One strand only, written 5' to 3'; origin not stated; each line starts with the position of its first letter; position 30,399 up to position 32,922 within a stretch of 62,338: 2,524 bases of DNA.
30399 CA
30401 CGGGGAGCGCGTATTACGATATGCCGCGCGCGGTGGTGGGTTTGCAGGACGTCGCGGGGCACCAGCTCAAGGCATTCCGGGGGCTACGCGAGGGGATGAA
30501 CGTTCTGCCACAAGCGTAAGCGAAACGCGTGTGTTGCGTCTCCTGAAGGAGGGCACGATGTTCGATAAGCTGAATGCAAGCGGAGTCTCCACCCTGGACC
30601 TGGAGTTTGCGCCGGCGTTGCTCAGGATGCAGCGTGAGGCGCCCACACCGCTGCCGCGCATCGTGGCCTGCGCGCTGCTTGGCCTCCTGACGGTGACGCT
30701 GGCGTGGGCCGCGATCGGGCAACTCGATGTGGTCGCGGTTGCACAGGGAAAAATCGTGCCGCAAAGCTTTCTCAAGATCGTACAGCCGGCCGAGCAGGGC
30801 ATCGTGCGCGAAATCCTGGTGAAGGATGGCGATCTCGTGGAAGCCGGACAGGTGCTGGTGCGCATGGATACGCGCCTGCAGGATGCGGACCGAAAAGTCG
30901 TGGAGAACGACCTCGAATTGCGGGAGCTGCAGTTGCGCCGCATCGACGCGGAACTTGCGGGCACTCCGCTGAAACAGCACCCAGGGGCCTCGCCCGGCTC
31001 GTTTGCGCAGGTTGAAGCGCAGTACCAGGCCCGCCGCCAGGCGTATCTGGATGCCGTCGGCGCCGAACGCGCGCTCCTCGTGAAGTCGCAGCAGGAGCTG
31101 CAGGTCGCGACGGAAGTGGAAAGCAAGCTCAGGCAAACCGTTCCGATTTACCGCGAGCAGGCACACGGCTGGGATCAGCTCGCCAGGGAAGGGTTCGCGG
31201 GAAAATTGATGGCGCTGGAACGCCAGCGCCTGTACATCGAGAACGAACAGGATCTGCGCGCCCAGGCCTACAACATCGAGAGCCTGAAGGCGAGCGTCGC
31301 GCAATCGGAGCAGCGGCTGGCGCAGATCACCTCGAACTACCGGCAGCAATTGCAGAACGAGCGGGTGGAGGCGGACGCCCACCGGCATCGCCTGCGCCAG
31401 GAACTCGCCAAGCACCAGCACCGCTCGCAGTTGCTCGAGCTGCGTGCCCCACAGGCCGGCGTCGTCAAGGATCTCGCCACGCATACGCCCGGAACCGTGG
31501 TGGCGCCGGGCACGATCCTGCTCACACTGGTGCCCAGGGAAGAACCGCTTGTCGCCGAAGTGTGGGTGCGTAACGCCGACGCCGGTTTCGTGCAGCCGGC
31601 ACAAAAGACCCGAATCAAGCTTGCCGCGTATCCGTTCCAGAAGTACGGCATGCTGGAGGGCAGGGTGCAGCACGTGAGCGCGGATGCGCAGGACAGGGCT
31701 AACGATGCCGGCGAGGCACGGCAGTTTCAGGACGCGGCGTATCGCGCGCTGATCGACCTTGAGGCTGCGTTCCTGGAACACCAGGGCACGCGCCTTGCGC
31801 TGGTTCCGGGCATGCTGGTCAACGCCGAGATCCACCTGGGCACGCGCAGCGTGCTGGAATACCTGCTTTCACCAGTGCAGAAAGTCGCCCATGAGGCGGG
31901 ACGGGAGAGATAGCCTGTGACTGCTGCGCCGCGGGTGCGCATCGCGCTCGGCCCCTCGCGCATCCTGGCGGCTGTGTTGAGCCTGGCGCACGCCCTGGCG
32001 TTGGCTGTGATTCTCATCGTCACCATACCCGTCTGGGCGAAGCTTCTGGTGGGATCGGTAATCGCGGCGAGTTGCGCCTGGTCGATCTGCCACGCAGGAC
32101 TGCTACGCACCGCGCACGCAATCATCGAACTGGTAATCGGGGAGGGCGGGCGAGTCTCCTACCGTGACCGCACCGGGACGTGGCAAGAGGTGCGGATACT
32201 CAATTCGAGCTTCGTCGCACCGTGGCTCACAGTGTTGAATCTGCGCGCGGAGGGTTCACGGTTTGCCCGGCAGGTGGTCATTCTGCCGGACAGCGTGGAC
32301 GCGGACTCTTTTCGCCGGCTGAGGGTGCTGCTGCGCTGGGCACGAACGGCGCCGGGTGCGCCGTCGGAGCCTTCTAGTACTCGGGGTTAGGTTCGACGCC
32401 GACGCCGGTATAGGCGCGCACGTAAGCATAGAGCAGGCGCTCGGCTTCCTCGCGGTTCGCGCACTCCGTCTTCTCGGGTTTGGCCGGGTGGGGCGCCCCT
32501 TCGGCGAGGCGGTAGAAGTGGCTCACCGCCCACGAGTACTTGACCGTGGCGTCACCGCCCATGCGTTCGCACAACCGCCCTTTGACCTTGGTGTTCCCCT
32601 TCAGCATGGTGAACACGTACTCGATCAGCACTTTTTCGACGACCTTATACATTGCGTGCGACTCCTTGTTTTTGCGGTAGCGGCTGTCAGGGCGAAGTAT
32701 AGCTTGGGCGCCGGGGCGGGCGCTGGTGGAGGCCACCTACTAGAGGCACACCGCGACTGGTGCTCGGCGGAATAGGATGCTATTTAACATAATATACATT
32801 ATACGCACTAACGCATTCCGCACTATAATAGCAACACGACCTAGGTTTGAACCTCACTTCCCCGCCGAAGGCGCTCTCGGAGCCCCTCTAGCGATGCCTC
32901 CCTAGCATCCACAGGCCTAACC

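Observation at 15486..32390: Atypically arranged T1SS locus: ABC, then three copies of an unknown domain, then an RTX-hydrolase cargo, HlyD and a CptA-like ORF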

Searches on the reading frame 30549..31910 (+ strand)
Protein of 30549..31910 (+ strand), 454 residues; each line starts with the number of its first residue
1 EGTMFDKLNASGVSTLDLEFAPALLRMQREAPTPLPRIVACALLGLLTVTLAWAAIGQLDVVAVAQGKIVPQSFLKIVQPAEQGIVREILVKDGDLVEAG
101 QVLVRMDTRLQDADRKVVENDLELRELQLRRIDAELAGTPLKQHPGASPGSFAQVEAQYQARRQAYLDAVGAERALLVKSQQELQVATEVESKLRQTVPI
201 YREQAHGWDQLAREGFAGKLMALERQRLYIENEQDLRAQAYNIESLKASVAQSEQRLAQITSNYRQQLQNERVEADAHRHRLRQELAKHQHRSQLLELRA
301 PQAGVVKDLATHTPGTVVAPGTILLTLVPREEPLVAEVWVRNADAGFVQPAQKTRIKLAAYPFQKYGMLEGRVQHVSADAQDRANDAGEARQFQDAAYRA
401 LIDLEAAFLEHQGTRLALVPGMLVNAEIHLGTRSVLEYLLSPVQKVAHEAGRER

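Call 4: search_protein_families(library=pfam, proteins=[window:30549-31910:+], max_evalue=0.01)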
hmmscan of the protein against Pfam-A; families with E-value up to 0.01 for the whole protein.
window:30549-31910:+ (454 aa): 4 families
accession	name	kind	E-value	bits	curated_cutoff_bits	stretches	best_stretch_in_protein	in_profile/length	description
PF13437.12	HlyD_3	-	9.3e-16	58.9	22.2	1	298-385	2-85/106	HlyD family secretion protein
PF16576.10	HlyD_D23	-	1.8e-08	34.4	30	1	249-380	67-188/214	Barrel-sandwich domain of CusB or HlyD membrane-fusion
PF00364.28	Biotin_lipoyl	-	1.7e-06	28.2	22.1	1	81-106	48-73/73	Biotin-requiring enzyme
PF13533.13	Biotin_lipoyl_2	-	2.7e-05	24.3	29.8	1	78-107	3-32/32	Biotin-lipoyl like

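Call 5: search_protein_families(library=ncbifam, proteins=[window:30549-31910:+], max_evalue=0.01)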
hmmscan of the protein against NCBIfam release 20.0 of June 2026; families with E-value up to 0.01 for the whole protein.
window:30549-31910:+ (454 aa): 10 families
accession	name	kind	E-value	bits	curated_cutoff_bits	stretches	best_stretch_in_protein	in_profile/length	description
TIGR01843.1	type_I_hlyD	subfamily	8.1e-95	318.3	208.65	1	35-454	3-422/422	HlyD family type I secretion periplasmic adaptor subunit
TIGR03794.1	NHLM_micro_HlyD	equivalog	7.5e-15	54.7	156.2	1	41-378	24-338/421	NHLP bacteriocin system secretion protein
TIGR01730.1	RND_mfp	subfamily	4.4e-14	52.2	94.9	2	78-164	29-116/322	efflux RND transporter periplasmic adaptor subunit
TIGR00998.1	8a0101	subfamily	5.4e-09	35.4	390.8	1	81-377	48-282/334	EmrA/EmrK family multidrug efflux transporter periplasmic adaptor subunit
TIGR02971.1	heterocyst_DevB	subfamily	1.7e-07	31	129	1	64-377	2-279/327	ABC exporter membrane fusion protein, DevB family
TIGR01000.1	bacteriocin_acc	subfamily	5.2e-07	28.9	258.85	1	236-381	256-404/457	bacteriocin secretion accessory protein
TIGR00999.1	8a0102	subfamily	7.5e-06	25.2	319.3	1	263-385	62-176/271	CzcB/NccB family metal efflux transporter periplasmic adaptor subunit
NF005457.0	PRK07051.1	equivalog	0.00024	21.2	87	1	78-107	50-79/80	acetyl-CoA carboxylase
NF004173.0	PRK05641.1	equivalog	0.0049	17.4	199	0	80-106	126-152/153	putative acetyl-CoA carboxylase biotin carboxyl carrier protein subunit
NF006079.0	PRK08225.1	equivalog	0.0081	16.2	95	0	81-106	44-69/70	acetyl-CoA carboxylase biotin carboxyl carrier protein subunit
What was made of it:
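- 30558..31913 (+): HlyD-family T1SS membrane-fusion protein. TIGR01843 at 318 bits, above the cut-off of 208.65 (call 5).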

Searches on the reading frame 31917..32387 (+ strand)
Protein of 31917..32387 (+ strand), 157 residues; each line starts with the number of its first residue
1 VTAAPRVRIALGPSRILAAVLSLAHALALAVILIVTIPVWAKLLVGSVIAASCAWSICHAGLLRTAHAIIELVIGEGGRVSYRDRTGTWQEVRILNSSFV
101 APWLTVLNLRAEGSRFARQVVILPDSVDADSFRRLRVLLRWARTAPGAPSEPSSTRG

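Call 4: search_protein_families(library=pfam, proteins=[window:31917-32387:+], max_evalue=0.01)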
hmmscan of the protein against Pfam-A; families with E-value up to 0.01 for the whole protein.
window:31917-32387:+ (157 aa): 1 family
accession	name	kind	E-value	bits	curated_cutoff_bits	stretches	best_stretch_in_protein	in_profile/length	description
PF07254.17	Cpta_toxin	-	5.6e-17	62.5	27.3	1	7-142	3-132/133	Membrane-bound toxin component of toxin-antitoxin system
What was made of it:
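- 31917..32390 (+): CptA/YgfX-family small inner-membrane protein, 3 nt after the hlyD stop. Its role in the locus is unknown. PF07254 at 62.5 bits, above the cut-off of 27.3 (call 4).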

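Call 5: search_protein_families(library=ncbifam, proteins=[window:31917-32387:+], max_evalue=0.01)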
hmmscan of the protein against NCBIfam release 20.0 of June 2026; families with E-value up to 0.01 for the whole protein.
window:31917-32387:+ (157 aa): 0 families

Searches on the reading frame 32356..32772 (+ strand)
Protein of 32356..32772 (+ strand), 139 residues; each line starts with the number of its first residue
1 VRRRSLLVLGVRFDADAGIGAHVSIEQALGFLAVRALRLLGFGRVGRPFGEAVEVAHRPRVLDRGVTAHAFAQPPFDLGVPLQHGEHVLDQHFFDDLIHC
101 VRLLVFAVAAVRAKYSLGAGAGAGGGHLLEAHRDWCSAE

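Call 67: search_protein_families(library=pfam, proteins=[window:32356-32772:+], max_evalue=0.001)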
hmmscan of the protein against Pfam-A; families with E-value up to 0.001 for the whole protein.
window:32356-32772:+ (139 aa): 0 families
